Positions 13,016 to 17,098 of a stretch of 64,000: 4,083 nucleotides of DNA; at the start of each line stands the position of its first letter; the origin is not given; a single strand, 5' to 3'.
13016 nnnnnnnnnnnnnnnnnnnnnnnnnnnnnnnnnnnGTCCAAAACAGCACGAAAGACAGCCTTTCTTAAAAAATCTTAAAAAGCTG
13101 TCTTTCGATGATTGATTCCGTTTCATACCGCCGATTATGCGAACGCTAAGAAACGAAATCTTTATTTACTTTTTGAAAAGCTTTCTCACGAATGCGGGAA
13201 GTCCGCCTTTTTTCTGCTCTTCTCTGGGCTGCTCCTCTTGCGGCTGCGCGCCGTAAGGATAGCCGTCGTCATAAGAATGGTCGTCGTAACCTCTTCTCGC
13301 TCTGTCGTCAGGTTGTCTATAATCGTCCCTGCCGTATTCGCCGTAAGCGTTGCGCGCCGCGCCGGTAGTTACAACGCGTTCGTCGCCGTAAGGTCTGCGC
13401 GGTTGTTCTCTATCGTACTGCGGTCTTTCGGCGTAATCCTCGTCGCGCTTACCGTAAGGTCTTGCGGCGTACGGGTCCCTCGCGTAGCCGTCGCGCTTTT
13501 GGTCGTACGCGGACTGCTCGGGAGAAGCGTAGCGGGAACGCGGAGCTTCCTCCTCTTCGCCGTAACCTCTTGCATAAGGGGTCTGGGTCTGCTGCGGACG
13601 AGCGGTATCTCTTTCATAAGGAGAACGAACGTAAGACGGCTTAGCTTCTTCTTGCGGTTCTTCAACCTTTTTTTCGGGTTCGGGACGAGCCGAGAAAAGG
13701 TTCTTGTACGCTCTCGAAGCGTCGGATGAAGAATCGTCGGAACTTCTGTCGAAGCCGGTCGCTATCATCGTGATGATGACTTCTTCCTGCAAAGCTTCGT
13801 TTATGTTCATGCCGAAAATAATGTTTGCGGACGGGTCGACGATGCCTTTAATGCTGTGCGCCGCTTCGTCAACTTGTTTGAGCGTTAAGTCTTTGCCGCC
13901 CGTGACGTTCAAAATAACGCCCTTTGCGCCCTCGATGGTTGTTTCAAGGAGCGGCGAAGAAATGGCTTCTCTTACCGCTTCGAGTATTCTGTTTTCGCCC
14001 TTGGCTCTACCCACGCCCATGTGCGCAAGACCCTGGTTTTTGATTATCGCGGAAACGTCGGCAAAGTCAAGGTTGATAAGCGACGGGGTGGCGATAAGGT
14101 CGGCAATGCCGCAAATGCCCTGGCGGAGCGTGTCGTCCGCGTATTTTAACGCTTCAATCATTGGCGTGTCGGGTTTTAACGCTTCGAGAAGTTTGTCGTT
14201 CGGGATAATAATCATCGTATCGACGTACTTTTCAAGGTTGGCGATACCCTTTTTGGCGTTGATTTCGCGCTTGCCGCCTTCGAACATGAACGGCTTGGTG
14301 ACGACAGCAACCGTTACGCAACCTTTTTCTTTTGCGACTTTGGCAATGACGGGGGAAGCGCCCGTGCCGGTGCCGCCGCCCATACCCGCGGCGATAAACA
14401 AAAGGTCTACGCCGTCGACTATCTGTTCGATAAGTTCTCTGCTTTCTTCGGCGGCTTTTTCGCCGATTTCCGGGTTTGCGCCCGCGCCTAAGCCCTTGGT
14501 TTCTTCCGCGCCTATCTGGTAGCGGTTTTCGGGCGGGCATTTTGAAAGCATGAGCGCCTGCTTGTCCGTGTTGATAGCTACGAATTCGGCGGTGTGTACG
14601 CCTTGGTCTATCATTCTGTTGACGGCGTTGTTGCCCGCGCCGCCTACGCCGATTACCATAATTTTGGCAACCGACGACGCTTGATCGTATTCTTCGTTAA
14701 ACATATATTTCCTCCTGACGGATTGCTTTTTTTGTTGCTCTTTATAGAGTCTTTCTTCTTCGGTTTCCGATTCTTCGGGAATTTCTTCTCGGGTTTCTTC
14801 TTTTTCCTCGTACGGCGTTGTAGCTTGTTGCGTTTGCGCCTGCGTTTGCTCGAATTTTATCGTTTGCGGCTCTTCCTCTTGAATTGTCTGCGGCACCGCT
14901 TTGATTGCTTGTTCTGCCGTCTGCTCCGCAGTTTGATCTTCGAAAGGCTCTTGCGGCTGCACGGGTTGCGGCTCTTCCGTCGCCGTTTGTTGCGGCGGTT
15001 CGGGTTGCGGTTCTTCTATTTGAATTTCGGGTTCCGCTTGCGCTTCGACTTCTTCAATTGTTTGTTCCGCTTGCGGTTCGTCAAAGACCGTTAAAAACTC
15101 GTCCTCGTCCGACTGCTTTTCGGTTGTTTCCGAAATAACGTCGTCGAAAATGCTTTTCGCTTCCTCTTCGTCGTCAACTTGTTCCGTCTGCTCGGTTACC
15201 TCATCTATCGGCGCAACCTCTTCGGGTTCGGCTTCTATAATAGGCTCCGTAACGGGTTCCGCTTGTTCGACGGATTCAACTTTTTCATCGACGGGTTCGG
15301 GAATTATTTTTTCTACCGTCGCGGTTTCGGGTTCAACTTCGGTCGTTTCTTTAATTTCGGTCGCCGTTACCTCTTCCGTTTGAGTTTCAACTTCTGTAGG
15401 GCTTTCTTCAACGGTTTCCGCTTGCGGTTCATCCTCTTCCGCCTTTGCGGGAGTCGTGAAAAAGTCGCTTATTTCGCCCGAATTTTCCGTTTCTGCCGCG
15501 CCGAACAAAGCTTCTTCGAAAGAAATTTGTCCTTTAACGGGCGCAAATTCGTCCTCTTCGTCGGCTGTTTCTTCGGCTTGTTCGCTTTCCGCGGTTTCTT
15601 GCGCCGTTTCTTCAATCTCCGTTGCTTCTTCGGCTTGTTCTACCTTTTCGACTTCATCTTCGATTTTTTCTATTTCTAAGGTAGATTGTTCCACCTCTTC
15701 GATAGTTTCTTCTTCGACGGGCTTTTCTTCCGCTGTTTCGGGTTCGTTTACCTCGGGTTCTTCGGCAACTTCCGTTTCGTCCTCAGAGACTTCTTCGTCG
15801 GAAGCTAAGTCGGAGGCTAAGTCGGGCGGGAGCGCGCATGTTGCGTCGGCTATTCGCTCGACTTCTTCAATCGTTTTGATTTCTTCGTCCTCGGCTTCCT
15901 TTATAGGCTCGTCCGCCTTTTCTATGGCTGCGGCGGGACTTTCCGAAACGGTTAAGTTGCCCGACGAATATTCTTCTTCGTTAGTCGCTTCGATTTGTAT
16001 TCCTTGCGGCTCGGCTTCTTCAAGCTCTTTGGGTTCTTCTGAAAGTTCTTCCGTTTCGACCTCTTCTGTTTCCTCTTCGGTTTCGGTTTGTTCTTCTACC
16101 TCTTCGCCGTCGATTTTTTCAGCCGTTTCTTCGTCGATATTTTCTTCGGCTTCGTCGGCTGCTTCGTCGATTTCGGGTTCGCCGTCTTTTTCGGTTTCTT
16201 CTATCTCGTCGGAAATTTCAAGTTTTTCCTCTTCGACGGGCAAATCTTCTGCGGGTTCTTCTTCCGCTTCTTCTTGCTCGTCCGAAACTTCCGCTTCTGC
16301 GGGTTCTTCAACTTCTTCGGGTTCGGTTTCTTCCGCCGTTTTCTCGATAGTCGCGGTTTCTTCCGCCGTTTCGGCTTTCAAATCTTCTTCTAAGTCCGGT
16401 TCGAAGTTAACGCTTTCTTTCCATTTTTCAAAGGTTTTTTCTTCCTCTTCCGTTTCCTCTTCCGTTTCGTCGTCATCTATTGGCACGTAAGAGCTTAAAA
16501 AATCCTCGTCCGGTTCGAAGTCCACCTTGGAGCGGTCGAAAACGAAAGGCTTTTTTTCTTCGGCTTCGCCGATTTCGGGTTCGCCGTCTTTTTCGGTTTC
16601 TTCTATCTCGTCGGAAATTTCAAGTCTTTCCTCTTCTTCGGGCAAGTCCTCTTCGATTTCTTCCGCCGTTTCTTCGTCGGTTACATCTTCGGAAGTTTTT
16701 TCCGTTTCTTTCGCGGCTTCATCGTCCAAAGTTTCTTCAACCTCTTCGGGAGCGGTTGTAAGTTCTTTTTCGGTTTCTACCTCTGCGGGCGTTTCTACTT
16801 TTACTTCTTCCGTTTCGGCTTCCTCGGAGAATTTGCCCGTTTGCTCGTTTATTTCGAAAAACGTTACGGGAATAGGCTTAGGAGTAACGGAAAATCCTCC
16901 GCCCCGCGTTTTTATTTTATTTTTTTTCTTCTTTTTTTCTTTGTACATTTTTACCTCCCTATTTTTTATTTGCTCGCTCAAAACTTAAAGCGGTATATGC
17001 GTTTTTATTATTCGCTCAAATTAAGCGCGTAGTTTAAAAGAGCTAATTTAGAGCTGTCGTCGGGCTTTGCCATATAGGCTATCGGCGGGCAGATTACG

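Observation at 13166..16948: ftsZ frame stays open through a 748-codon hyper-acidic upstream extension that has its own SD/ATG: two FtsZ isoforms, or a fused novel division protein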

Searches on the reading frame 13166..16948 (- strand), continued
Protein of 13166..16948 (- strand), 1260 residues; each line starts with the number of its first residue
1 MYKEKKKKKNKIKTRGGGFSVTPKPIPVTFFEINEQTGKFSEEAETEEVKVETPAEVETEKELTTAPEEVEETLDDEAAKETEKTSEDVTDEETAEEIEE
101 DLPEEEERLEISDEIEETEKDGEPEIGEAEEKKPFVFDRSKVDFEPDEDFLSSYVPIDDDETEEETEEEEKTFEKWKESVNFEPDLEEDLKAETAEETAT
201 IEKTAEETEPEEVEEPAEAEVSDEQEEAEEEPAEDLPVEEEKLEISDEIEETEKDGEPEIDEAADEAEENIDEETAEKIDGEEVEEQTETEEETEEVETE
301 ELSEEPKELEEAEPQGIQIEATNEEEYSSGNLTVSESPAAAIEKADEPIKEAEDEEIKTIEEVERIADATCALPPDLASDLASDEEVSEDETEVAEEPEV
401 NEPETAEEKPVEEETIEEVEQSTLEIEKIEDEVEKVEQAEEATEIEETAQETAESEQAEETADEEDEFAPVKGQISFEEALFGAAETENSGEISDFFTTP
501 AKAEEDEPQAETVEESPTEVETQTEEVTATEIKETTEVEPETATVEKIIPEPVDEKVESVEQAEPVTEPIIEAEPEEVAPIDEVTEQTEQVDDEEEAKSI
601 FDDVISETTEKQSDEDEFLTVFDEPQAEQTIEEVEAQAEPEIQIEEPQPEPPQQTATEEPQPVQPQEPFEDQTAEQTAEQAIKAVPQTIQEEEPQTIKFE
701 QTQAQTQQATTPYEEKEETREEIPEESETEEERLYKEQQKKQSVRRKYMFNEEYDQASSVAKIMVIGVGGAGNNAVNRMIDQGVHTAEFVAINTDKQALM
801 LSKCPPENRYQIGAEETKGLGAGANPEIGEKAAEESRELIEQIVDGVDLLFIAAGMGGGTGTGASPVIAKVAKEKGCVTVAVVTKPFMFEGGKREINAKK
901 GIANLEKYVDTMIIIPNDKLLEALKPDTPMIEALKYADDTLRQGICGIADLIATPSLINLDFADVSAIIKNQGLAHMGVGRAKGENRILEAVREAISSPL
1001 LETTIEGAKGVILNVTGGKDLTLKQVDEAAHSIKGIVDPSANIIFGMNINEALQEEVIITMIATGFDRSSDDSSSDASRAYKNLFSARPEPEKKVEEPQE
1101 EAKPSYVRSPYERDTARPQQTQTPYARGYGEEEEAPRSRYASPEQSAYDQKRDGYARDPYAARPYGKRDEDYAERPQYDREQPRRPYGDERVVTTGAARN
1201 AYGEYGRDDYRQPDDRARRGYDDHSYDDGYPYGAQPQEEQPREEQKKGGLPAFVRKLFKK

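Call 57: predict_structure(alignment_id=A1)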
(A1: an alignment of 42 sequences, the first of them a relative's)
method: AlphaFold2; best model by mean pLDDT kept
length: 1090 residues; sequences in the alignment: 42
mean_pLDDT: 52.1   pTM: 0.41
mean pLDDT of the five models: 52.1, 50.8, 48.6, 47.7, 47.1
residues with pLDDT >= 90: 98; 70-90: 237; 50-70: 66; < 50: 689
segments of 3 or more residues with pLDDT < 50: 1-102, 106-109, 118-129, 145-190, 192-263, 297-380, 382-561, 585-596, 794-796, 907-1078
pLDDT, mean of each block of 10 residues (from residue 1): 41 35 37 44 35 31 32 33 37 41 48 50 42 60 47 36 37 35 35 39 36 39 35 30 30 33 55 83 85 52 34 37 33 35 33 31 34 38 41 33 32 29 32 33 35 34 34 38 34 34 29 28 32 31 32 37 67 83 49 55 92 87 87 91 92 80 90 93 91 85 94 90 86 89 90 83 81 84 75 55 70 87 89 83 83 87 88 83 82 88 60 37 35 32 36 34 34 33 32 35 33 34 34 38 35 35 33 42 73
secondary structure, 60 per line:
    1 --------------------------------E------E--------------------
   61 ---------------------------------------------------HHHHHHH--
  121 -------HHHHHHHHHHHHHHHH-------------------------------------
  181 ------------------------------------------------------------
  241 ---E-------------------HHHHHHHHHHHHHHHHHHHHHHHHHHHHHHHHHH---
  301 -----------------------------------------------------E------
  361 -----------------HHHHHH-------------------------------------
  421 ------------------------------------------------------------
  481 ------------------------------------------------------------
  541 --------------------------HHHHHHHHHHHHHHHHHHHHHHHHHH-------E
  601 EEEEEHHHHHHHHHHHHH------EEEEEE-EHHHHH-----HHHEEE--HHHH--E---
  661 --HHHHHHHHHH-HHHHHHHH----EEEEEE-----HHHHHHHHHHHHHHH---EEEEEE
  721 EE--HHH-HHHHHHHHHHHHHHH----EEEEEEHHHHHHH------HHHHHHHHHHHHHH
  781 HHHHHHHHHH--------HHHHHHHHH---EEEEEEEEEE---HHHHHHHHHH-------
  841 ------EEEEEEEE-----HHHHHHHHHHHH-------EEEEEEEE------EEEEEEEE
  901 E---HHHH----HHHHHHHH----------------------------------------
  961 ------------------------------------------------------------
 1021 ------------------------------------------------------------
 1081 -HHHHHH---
elements in order (helices of 4 or more, strands of 3 or more residues): H112-118 H128-143 H264-297 H378-383 H567-592 E600-605 H606-618 E625-630 H633-637 E646-648 H651-654 H663-672 H674-681 E686-691 H697-711 E715-722 H729-743 E748-753 H754-760 H767-790 H799-807 E811-820 H824-833 E847-854 H860-871 E879-886 E893-901 H905-908 H913-920 H1082-1087
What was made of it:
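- AF2 gives pLDDT below 50 except for two or three helices (call 57).
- Tried and rejected: AF2 of a full-length relative gave no structure for the extension apart from two or three helices (call 57).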

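Call 63: search_protein_families(library=ncbifam, proteins=[window:13166-16948:-], max_evalue=0.001)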
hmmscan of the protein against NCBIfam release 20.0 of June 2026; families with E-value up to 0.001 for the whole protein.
window:13166-16948:- (1260 aa): 1 family
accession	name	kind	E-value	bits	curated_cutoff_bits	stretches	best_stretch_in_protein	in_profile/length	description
TIGR00065.1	ftsZ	equivalog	7.7e-123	410.3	295.2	1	753-1078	10-336/353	cell division protein FtsZ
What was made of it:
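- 13166..16948 (-): Long ftsZ ORF: 1260 aa, 141 kDa, pI 4.07. TIGR00065 ftsZ equivalog scores 410 bits against a cut-off of 295 (call 63).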

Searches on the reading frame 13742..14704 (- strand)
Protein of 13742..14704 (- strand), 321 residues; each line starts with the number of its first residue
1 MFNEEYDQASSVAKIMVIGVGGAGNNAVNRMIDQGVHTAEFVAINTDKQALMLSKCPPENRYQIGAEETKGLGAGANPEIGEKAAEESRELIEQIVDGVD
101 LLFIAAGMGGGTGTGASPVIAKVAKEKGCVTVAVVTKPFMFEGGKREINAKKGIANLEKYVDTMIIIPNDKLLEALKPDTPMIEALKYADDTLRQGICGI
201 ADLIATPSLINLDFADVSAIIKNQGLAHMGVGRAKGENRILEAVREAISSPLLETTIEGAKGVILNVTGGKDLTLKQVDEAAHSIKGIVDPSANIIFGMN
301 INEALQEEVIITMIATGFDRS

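Call 31: find_homologous_proteins(query=window:13742-14704:-, max_evalue=1e-60)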
Query seq(321 aa) (321 aa): 7999 proteins with E <= 1e-60 among 8000 candidates; the best 120 are listed.
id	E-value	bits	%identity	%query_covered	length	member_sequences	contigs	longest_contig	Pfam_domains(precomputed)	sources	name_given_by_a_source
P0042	1.2e-198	677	99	100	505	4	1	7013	PF00091.32,PF12327.14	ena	-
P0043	1.2e-198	677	99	100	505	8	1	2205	PF00091.32,PF12327.14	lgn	-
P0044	5.6e-198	675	99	100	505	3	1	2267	PF00091.32,PF12327.14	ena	-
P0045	5.6e-198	675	99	100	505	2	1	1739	PF00091.32,PF12327.14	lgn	-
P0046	1.6e-169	581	63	95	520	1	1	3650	PF00091.32,PF12327.14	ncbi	-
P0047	1.8e-166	571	81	100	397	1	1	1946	PF00091.32,PF12327.14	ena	-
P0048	1.3e-158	546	80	98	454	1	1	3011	PF00091.32,PF12327.14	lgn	-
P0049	4.4e-157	541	77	100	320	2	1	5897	PF00091.32,PF12327.14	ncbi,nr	ncbi:MAG: cell division protein FtsZ, partial [Clostridia bacterium]|nr:cell division protein FtsZ [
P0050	5.9e-155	534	80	97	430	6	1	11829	PF00091.32,PF12327.14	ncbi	-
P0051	5.2e-154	530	78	100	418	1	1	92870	PF00091.32,PF12327.14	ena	-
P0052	5.8e-154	530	78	98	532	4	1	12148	PF00091.32,PF12327.14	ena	-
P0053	7.2e-154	530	77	100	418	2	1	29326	PF00091.32,PF12327.14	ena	-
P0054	8.0e-154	530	78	98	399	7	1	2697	PF00091.32,PF12327.14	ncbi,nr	ncbi:MAG: cell division protein FtsZ [Clostridia bacterium]|nr:cell division protein FtsZ [Clostridi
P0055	1.9e-153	529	79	92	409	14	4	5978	PF00091.32,PF12327.14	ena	-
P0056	2.0e-153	528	79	92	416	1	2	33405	PF00091.32,PF12327.14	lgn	-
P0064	2.8e-150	518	78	92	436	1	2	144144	PF00091.32,PF12327.14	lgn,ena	-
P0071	7.2e-149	514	79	96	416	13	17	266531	PF00091.32,PF12327.14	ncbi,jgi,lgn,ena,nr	ncbi:MAG: cell division protein FtsZ [Clostridiales bacterium]|nr:cell division protein FtsZ [Clostr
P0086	4.2e-148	511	76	97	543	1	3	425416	PF00091.32,PF12327.14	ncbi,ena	-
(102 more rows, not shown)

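Call 33: find_encoding_contigs(protein=P0042, flank=4000, max_places=3)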
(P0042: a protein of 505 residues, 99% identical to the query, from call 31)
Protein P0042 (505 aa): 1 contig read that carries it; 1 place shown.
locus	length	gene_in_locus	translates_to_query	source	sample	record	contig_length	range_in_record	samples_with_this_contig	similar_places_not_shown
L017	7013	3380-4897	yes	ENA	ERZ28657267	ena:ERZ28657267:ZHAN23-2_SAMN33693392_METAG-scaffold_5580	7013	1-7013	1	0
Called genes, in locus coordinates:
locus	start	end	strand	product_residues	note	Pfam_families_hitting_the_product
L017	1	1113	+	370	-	?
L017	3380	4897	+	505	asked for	PF00091:Tubulin, PF12327:FtsZ_C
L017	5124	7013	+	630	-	?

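Call 34: find_encoding_contigs(protein=P0051, flank=5000, max_places=1)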
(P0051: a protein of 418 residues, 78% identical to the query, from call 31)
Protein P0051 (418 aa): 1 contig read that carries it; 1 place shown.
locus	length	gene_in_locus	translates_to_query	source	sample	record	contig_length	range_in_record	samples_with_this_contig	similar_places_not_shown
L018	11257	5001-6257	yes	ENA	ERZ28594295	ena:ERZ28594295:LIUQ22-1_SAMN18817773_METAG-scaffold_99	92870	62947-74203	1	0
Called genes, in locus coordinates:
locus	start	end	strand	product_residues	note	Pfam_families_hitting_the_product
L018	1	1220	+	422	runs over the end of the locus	PF00275:EPSP_synthase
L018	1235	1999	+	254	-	-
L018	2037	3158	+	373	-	PF11104:PilM_2 (faint), PF14450:FtsA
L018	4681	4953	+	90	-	-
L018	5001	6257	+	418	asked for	PF00091:Tubulin, PF12327:FtsZ_C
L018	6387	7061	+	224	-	PF00072:Response_reg, PF00486:Trans_reg_C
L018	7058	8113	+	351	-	PF00512:HisKA, PF02518:HATPase_c, PF14501:HATPase_c_5 (weak)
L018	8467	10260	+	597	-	PF13522:GATase_6, PF13537:GATase_7, PF01380:SIS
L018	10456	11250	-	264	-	PF00106:adh_short, PF08659:KR (weak), PF13561:adh_short_C2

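Call 37: find_encoding_contigs(protein=P0071, flank=4000, max_places=1)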
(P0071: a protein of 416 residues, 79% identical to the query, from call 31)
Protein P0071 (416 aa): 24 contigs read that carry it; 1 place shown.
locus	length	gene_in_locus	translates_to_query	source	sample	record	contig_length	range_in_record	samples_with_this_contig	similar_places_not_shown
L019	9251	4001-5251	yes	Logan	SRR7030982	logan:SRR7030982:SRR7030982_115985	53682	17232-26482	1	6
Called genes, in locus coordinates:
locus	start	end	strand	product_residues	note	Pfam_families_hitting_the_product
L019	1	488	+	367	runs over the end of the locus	PF01098:FTSW_RODA_SPOVE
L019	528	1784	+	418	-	PF00275:EPSP_synthase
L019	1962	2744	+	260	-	PF08478:POTRA_1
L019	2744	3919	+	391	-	PF11104:PilM_2 (faint), PF06723:MreB_Mbl (weak), PF14450:FtsA (weak)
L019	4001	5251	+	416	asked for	PF00091:Tubulin, PF12327:FtsZ_C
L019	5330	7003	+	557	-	PF01268:FTHFS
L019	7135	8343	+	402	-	PF01979:Amidohydro_1, PF12890:DHOase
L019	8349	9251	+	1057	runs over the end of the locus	PF25596:CPSase_L_D1, PF02222:ATP-grasp, PF02786:CPSase_L_D2, PF02787:CPSase_L_D3, PF25596:CPSase_L_D1, PF02786:CPSase_L_D2, PF07478:Dala_Dala_lig_C, PF02142:MGS, +6 more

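Call 38: find_encoding_contigs(protein=P0086, flank=4000, max_places=1)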
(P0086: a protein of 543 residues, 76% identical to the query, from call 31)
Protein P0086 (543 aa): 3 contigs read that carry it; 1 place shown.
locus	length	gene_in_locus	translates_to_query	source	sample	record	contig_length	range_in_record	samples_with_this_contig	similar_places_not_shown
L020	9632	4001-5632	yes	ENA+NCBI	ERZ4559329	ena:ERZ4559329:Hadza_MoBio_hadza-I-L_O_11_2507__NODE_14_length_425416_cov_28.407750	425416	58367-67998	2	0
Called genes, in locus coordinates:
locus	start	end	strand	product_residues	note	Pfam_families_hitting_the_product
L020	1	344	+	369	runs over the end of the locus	PF01098:FTSW_RODA_SPOVE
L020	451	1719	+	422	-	PF00275:EPSP_synthase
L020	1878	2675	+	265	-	PF08478:POTRA_1 (weak)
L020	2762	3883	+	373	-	PF06723:MreB_Mbl (faint), PF11104:PilM_2, PF14450:FtsA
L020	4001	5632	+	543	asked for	PF00091:Tubulin, PF12327:FtsZ_C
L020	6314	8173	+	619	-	PF00270:DEAD (weak), PF04851:ResIII, PF00271:Helicase_C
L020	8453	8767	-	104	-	PF00543:P-II (weak)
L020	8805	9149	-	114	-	-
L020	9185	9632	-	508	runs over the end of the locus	PF07556:DUF1538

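Call 40: find_encoding_contigs(protein=P0064, flank=4500, max_places=2)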
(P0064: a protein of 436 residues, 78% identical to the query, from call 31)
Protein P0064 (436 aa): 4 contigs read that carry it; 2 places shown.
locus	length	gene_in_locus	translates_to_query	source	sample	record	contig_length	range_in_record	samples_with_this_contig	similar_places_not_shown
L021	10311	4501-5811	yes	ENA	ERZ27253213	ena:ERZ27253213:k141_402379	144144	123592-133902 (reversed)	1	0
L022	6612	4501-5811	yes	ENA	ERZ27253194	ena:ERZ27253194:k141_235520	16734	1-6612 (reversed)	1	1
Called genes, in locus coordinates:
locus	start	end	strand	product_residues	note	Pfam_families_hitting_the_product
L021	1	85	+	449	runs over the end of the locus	PF21799:MurD-like_N (weak), PF08245:Mur_ligase_M, PF02875:Mur_ligase_C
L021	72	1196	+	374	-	PF01098:FTSW_RODA_SPOVE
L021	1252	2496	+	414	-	PF00275:EPSP_synthase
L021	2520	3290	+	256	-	-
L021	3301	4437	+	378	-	PF06723:MreB_Mbl (faint), PF11104:PilM_2 (faint), PF02491:SHS2_FTSA (faint), PF14450:FtsA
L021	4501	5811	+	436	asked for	PF00091:Tubulin, PF12327:FtsZ_C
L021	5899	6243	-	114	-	-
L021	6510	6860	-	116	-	PF13936:HTH_38, PF08281:Sigma70_r4_2 (weak)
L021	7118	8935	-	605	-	PF00009:GTP_EFTU, PF01926:MMR_HSR1 (weak), PF22042:EF-G_D2, PF03144:GTP_EFTU_D2, PF00679:EFG_C, PF21018:BipA_C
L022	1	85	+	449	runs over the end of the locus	PF21799:MurD-like_N (weak), PF08245:Mur_ligase_M, PF02875:Mur_ligase_C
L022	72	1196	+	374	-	PF01098:FTSW_RODA_SPOVE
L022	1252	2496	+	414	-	PF00275:EPSP_synthase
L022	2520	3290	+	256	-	-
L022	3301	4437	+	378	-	PF06723:MreB_Mbl (faint), PF11104:PilM_2 (faint), PF02491:SHS2_FTSA (faint), PF14450:FtsA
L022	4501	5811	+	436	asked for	PF00091:Tubulin, PF12327:FtsZ_C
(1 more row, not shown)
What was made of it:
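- On Fusion of a pre-existing stand-alone protein to FtsZ: Nothing lies between ftsA and ftsZ in the short relatives (calls 37, 38, 40).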
